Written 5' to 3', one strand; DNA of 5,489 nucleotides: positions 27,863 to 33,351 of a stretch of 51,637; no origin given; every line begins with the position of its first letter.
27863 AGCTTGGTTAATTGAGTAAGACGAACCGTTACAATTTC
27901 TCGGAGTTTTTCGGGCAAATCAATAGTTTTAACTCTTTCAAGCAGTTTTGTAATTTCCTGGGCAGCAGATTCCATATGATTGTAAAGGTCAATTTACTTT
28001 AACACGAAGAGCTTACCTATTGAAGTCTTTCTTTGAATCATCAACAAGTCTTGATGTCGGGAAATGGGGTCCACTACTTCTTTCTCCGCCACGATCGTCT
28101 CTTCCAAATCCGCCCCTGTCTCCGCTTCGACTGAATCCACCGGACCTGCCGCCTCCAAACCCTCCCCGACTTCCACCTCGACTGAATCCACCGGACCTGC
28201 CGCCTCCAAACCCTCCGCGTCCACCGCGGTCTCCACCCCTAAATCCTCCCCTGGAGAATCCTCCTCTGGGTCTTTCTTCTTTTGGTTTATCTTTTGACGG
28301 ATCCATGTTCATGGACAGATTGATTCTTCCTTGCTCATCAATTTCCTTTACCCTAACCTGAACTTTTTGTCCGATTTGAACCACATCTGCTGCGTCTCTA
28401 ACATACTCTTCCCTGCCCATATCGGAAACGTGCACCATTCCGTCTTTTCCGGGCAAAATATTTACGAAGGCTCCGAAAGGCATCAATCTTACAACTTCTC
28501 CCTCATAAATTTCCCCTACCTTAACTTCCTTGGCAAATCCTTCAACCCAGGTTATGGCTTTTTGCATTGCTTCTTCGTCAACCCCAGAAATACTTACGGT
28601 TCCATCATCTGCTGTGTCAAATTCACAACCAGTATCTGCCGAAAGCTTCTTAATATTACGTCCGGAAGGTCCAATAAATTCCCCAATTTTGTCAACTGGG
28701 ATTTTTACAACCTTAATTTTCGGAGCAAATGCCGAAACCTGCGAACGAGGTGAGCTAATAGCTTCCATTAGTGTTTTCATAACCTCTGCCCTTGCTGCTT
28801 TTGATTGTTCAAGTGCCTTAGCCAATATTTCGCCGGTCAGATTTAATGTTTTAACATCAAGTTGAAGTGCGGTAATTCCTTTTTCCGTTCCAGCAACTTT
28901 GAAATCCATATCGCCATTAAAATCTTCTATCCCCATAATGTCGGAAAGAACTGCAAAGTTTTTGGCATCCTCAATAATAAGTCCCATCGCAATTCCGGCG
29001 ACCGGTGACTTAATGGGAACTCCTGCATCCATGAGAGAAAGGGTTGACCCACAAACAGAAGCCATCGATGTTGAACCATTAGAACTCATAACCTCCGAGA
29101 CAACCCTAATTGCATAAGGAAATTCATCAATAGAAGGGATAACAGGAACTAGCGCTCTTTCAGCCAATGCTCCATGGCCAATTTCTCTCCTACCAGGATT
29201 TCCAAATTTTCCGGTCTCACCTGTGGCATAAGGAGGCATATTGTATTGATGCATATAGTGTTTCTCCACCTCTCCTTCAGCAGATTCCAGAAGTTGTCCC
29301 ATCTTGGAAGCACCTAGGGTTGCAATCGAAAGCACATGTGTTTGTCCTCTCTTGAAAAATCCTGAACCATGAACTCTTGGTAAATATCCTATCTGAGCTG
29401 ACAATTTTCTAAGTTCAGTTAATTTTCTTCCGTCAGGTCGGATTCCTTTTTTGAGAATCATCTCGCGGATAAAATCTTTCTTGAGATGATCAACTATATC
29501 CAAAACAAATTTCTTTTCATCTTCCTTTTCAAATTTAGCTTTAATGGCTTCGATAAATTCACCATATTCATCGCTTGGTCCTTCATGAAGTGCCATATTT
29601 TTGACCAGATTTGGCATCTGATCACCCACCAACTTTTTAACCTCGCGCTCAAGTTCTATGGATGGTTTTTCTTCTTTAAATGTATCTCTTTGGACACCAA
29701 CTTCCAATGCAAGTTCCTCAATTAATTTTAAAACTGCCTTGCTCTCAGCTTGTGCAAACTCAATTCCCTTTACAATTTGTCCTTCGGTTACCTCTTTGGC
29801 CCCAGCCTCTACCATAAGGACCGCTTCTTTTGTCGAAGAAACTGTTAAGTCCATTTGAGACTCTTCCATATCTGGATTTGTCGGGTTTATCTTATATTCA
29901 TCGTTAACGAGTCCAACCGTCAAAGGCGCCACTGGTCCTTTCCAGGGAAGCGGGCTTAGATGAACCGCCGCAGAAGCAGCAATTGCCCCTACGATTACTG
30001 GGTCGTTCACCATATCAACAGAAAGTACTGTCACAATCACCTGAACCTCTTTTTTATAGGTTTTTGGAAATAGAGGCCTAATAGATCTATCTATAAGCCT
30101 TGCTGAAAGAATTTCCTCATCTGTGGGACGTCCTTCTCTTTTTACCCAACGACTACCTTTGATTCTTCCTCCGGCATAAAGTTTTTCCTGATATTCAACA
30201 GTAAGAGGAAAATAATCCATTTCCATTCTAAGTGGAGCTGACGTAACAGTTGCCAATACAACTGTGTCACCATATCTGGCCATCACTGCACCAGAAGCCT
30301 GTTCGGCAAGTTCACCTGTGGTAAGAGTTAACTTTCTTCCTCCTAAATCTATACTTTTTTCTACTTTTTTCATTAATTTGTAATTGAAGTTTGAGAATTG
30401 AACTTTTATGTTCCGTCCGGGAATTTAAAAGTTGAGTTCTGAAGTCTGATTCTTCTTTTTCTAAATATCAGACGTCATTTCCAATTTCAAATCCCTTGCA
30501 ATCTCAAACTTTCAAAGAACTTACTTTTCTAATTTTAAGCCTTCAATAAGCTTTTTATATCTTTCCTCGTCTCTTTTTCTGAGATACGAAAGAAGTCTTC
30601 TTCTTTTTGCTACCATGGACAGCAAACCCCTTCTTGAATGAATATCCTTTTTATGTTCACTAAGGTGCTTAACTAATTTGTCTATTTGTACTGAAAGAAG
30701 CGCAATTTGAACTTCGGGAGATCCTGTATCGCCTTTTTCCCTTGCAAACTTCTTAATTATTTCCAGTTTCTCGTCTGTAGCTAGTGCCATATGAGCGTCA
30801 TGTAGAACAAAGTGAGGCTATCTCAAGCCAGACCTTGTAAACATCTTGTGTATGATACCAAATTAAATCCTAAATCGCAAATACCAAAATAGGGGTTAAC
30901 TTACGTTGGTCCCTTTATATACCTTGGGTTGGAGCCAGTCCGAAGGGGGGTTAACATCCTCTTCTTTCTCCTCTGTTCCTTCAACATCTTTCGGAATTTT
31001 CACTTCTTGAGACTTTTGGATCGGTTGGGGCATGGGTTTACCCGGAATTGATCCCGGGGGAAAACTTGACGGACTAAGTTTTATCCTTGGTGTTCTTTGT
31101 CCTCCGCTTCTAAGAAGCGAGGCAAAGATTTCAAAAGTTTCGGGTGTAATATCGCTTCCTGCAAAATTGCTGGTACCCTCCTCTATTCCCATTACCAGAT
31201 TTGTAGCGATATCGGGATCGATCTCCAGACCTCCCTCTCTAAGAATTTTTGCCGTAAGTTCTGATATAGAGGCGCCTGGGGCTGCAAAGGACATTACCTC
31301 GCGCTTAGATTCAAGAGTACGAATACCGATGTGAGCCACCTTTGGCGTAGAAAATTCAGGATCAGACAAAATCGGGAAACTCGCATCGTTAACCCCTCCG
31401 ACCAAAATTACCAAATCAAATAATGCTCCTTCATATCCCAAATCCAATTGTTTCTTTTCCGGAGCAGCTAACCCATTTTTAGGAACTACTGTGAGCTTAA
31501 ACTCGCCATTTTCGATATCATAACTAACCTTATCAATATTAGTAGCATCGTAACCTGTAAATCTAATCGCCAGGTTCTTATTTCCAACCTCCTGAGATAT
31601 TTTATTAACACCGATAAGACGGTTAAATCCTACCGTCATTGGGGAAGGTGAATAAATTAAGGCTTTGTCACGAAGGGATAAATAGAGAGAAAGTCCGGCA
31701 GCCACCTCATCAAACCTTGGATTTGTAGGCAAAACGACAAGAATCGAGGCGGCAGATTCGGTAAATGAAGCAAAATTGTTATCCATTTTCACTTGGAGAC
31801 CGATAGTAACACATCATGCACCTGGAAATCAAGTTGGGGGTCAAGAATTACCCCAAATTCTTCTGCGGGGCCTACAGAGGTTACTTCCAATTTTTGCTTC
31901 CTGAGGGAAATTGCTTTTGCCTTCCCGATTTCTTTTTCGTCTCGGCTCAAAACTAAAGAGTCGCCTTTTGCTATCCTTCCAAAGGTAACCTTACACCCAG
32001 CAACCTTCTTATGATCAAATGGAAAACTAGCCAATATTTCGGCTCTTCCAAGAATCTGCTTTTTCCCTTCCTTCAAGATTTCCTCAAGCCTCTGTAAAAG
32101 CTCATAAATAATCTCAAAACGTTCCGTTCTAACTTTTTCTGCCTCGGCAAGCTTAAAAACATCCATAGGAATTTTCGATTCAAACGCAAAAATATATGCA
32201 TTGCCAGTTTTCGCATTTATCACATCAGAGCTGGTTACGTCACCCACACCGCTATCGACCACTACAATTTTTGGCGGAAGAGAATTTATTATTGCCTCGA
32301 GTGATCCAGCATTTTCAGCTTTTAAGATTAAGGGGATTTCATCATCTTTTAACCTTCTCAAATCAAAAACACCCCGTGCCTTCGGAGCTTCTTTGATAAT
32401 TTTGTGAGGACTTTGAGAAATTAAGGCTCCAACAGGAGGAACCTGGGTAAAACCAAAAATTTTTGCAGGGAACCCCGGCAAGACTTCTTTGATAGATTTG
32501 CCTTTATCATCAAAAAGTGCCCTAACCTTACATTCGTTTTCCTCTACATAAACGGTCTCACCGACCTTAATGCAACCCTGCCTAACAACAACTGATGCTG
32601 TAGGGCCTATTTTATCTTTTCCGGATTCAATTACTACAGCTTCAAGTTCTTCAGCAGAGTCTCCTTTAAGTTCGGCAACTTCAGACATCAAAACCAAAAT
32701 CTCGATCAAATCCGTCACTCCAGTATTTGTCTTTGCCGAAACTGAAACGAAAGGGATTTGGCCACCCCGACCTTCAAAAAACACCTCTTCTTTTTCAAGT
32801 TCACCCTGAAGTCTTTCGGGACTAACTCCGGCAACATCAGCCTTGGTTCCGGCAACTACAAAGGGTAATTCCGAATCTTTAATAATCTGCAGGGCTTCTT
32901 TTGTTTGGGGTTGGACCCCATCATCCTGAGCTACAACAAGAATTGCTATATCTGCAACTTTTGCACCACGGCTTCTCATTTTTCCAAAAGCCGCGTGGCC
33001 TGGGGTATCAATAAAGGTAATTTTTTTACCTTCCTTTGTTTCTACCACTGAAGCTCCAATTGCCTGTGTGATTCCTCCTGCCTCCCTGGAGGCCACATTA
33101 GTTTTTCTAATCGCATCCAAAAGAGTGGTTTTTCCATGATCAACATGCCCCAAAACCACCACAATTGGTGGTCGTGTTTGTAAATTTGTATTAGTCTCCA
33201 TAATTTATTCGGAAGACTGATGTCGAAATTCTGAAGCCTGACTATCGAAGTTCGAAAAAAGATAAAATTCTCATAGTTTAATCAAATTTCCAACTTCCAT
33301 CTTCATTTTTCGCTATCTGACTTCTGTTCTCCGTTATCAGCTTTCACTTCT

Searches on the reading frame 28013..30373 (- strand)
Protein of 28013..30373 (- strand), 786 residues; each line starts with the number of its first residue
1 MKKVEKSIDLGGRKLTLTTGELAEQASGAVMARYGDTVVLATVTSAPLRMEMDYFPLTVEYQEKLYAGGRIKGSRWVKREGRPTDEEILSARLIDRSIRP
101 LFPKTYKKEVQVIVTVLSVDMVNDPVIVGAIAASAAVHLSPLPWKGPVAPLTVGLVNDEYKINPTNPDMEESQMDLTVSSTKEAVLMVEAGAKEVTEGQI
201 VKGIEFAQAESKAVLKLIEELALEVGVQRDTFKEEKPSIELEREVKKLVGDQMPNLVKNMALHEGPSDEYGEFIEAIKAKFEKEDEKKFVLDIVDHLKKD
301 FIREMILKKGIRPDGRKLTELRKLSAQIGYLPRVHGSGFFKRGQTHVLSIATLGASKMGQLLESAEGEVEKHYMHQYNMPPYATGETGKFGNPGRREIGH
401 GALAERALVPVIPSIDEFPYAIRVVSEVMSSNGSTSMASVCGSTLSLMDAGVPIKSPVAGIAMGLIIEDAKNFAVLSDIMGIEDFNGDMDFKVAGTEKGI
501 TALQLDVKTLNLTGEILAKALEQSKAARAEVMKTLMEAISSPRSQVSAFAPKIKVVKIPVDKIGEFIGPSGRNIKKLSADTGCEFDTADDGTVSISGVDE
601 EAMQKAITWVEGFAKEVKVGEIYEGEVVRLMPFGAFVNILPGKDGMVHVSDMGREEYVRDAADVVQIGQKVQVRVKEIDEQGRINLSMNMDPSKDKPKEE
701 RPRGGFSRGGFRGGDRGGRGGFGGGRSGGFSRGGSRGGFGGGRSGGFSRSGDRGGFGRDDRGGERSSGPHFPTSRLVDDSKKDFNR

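Call 5: search_protein_families(library=pfam, proteins=[window:28013-30373:-], max_evalue=0.001)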
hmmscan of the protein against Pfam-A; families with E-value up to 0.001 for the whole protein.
window:28013-30373:- (786 aa): 5 families
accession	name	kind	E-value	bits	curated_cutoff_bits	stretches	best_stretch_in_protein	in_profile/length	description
PF01138.27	RNase_PH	-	9.8e-54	181.7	25.5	2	12-141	2-128/130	3' exoribonuclease family, domain 1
PF00575.29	S1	-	1.5e-20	73.8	22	1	617-688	2-73/74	S1 RNA binding domain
PF03725.20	RNase_PH_C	-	4.8e-18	65.3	20.8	1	146-209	1-66/67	3' exoribonuclease family, domain 2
PF00013.35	KH_1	-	1.1e-10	41.6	21.5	1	555-610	3-64/66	KH domain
PF03726.19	PNPase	-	8.2e-07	29.8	24.6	1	272-317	32-81/81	Polyribonucleotide nucleotidyltransferase, RNA binding domain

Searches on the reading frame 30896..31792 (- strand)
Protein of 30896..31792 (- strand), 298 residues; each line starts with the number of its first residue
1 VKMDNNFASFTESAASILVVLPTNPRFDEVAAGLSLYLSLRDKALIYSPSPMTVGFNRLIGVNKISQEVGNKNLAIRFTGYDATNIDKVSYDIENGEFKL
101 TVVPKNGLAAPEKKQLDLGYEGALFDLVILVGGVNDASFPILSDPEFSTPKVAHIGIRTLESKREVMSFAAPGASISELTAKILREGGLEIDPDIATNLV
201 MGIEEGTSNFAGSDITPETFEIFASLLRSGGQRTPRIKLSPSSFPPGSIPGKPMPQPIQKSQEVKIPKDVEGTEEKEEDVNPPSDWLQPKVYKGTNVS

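Call 6: search_protein_families(library=pfam, proteins=[window:30896-31792:-], max_evalue=0.001)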
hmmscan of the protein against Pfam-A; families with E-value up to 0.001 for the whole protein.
window:30896-31792:- (298 aa): 0 families

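Call 8: search_protein_families(library=ncbifam, proteins=[window:30896-31792:-], max_evalue=0.1)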
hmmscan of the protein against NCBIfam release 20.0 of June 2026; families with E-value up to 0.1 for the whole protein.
window:30896-31792:- (298 aa): 1 family
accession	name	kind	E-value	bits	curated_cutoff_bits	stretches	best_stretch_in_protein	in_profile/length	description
NF041569.1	A-tRNAntase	equivalog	0.0054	15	1440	1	175-231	118-174/880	A-adding tRNA nucleotidyltransferase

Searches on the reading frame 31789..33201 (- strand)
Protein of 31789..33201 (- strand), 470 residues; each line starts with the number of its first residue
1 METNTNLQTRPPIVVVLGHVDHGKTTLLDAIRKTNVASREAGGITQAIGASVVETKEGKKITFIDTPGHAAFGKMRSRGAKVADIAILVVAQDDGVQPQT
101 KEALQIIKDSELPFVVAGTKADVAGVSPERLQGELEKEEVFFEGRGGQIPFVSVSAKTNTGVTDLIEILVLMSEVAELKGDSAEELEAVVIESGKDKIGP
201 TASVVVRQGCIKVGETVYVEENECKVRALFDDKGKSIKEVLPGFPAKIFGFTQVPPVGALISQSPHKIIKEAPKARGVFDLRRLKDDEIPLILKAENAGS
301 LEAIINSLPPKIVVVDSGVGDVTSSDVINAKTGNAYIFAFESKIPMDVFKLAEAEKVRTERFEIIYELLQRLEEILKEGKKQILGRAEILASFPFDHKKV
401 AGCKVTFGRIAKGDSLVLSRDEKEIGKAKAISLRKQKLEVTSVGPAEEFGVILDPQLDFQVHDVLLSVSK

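Call 6: search_protein_families(library=pfam, proteins=[window:31789-33201:-], max_evalue=0.001)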
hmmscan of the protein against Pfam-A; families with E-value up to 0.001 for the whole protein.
window:31789-33201:- (470 aa): 9 families
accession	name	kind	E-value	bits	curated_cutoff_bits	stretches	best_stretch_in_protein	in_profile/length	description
PF00009.33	GTP_EFTU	-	1.5e-34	119.7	26.5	1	13-171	5-184/188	Elongation factor Tu GTP binding domain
PF11987.13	IF-2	-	5.6e-19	68.6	27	1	286-371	24-115/117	Translation-initiation factor 2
PF22042.2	EF-G_D2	-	7.1e-15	55.3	27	1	186-259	2-79/84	Elongation factor G domain 2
PF01926.29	MMR_HSR1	-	3.4e-11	43.7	21.9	1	14-119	2-112/113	50S ribosome-binding GTPase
PF00071.28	Ras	-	1.2e-07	31.9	21.6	1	14-169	2-156/162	Ras family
PF09439.16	SRPRB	-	0.00012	21.9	25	1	11-98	3-86/178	Signal recognition particle receptor beta subunit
PF00350.29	Dynamin_N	-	0.00017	22.1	27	0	14-48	1-35/168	Dynamin family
PF03144.31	GTP_EFTU_D2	-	0.00043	21.1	30.3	0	200-234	2-43/73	Elongation factor Tu domain 2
PF08477.19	Roc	-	0.00062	20.4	27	1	14-122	2-119/119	Ras of Complex, Roc, domain of DAPkinase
